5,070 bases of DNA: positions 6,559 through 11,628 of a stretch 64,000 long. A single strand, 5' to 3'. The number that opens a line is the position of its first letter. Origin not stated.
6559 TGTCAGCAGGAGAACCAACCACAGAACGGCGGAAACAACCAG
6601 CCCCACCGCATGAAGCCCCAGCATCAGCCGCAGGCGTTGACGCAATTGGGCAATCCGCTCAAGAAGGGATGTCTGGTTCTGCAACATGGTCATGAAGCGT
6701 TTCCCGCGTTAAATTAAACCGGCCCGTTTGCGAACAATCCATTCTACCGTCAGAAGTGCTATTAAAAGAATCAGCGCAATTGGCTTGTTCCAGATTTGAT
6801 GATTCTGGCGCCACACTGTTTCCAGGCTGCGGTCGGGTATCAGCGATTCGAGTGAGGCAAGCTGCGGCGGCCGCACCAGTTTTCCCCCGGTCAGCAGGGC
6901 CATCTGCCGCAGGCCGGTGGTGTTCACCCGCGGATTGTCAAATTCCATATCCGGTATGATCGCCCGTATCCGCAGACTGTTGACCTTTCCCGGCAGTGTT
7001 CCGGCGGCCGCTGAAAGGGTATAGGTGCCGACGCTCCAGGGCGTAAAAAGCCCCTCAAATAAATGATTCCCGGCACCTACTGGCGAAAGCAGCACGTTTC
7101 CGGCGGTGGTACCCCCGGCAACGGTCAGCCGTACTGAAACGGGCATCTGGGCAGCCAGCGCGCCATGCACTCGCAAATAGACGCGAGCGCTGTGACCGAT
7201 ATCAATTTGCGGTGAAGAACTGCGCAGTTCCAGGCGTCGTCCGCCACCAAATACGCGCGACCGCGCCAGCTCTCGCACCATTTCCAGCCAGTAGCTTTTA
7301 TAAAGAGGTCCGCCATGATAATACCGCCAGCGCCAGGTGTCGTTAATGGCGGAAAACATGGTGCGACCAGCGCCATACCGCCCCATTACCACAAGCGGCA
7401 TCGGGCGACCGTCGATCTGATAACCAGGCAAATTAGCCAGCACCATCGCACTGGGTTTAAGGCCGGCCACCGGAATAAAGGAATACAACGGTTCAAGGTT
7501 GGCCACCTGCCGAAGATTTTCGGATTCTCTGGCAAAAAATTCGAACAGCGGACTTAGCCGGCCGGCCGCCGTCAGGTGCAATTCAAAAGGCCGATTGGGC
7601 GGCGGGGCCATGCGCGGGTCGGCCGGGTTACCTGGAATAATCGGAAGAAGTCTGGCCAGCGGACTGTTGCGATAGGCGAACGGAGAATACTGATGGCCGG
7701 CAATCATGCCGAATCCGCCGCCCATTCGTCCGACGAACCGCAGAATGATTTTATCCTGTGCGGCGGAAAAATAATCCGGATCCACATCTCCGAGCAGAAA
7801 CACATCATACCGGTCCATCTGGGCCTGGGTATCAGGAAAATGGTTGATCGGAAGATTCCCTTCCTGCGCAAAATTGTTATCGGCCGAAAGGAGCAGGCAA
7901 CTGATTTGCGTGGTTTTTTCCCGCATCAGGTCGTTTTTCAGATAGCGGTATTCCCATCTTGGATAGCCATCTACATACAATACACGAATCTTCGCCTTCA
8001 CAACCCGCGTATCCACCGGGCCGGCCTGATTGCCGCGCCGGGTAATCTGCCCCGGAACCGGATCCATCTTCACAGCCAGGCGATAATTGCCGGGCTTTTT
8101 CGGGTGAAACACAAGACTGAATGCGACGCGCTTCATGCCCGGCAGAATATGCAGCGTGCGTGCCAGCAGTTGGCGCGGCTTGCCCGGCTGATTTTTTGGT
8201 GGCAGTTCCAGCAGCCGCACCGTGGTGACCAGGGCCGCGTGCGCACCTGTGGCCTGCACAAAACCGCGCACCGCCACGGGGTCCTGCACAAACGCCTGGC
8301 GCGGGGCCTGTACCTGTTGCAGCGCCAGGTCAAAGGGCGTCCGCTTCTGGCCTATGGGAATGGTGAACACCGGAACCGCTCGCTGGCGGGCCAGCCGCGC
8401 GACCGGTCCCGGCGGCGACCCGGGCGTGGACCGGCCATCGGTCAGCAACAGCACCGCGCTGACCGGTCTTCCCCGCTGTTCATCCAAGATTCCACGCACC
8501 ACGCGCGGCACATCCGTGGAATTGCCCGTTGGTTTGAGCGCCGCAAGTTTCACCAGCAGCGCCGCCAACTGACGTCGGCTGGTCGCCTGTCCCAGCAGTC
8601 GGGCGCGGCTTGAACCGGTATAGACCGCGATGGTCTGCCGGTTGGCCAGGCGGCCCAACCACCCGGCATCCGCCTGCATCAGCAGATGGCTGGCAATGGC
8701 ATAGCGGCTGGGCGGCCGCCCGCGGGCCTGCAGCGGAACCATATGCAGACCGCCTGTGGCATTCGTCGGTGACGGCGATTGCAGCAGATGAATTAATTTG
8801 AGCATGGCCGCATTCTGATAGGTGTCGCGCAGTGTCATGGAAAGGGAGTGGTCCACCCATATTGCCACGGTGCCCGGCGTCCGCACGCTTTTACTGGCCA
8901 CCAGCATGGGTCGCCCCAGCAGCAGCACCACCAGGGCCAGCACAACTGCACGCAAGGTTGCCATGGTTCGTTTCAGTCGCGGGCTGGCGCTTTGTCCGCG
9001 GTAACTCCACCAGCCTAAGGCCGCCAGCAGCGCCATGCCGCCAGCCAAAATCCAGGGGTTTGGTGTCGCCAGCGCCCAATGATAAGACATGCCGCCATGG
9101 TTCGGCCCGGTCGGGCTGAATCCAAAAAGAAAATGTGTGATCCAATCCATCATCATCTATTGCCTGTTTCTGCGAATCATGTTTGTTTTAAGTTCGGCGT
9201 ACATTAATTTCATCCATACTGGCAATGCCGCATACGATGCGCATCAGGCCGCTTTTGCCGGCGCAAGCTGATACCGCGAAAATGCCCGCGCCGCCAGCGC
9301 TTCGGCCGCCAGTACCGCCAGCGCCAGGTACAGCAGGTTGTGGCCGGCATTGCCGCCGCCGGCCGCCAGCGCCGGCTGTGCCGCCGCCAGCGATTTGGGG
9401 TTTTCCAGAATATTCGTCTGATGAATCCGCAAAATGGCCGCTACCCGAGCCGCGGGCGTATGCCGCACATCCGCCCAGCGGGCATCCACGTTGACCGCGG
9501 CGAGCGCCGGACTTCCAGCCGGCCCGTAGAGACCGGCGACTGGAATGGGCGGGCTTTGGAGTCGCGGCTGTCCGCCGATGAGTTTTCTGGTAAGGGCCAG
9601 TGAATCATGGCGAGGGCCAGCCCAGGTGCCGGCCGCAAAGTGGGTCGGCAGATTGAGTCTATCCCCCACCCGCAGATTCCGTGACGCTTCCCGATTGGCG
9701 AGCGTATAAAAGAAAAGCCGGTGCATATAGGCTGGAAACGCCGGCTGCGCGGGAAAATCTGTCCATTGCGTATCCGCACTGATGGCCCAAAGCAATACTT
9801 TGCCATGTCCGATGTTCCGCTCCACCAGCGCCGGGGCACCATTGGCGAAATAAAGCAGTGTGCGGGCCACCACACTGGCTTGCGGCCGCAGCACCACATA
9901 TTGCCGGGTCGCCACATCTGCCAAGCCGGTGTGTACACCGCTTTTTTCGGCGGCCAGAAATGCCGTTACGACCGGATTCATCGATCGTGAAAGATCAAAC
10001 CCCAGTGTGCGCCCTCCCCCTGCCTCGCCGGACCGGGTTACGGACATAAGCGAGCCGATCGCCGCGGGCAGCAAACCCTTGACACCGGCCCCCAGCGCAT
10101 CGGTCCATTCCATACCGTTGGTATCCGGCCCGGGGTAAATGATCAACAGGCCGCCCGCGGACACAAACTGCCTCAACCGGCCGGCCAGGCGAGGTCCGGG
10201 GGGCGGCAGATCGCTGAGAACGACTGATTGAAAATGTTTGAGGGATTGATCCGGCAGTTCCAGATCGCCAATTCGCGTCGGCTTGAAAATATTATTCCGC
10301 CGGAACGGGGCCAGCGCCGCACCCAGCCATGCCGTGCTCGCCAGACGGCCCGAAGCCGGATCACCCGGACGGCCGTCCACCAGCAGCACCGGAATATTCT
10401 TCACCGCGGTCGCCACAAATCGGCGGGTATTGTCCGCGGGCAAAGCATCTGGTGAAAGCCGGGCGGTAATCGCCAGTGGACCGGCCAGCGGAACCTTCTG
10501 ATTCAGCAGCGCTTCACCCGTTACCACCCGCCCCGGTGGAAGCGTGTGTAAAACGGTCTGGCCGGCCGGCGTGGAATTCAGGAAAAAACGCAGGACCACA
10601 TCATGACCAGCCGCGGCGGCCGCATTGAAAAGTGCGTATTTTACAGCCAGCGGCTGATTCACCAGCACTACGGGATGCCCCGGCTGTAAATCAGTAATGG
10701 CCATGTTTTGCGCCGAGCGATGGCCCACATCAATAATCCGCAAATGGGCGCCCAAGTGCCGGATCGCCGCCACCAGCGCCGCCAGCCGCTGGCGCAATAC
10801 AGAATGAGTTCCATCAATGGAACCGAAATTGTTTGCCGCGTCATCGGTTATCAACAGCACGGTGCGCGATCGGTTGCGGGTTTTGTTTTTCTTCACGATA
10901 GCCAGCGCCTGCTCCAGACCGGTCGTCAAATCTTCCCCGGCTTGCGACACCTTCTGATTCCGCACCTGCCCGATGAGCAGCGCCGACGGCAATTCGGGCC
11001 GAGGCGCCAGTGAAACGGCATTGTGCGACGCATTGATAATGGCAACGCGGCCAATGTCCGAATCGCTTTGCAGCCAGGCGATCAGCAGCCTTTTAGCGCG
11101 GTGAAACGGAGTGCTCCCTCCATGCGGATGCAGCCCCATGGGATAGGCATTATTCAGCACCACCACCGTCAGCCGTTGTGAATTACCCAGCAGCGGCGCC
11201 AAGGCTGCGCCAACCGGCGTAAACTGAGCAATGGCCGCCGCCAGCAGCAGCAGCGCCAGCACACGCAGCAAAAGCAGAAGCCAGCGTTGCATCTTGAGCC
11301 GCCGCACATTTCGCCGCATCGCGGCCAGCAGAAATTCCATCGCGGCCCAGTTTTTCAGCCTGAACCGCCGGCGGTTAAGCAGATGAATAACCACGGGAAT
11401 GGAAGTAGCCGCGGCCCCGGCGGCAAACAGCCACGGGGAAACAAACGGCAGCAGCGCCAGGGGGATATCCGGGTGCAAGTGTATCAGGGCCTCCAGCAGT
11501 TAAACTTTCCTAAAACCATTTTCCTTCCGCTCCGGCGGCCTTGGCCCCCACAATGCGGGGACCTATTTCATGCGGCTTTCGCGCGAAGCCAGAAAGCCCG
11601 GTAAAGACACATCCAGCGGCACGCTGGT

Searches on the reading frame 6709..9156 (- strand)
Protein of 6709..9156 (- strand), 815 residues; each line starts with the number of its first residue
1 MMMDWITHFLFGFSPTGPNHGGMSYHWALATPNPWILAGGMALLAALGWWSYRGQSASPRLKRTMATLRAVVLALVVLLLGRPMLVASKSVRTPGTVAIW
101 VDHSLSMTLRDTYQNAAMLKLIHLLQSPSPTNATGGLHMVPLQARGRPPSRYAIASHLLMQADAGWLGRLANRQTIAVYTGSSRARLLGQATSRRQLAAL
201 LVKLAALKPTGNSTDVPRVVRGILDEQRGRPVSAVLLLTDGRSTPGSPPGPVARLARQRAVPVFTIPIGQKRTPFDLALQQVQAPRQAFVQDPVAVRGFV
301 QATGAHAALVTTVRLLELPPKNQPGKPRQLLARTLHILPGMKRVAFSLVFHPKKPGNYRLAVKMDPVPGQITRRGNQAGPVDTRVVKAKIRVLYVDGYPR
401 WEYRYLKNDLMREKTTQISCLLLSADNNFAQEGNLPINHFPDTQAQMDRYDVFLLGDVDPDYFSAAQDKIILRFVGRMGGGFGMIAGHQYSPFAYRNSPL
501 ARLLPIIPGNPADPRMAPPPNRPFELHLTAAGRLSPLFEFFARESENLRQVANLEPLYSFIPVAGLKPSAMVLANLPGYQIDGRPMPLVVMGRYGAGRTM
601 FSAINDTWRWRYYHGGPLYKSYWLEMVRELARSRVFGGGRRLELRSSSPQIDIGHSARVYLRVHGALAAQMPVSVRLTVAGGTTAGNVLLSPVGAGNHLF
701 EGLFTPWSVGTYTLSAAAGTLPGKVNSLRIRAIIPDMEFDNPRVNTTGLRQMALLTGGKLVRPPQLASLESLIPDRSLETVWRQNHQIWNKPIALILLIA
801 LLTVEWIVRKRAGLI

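Call 41: search_protein_families(library=pfam, proteins=[window:6709-9156:-], max_evalue=0.001)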
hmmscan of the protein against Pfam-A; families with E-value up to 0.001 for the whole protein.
window:6709-9156:- (815 aa): 1 family
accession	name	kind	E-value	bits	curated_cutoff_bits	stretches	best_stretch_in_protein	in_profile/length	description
PF00092.34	VWA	-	0.00081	20.1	23.8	0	177-271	41-142/174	von Willebrand factor type A domain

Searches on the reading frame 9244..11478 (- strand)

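Call 41: search_protein_families(library=pfam, proteins=[window:9244-11478:-], max_evalue=0.001)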
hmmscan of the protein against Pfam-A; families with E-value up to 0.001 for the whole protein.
window:9244-11478:- (744 aa): 2 families
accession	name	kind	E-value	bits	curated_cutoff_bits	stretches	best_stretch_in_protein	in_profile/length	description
PF07584.16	BatA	-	4.7e-13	49.8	25.9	1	11-85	3-76/77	Aerotolerance regulator N-terminal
PF13519.12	VWA_2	-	1.3e-06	29.5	27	1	108-213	5-106/107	von Willebrand factor type A domain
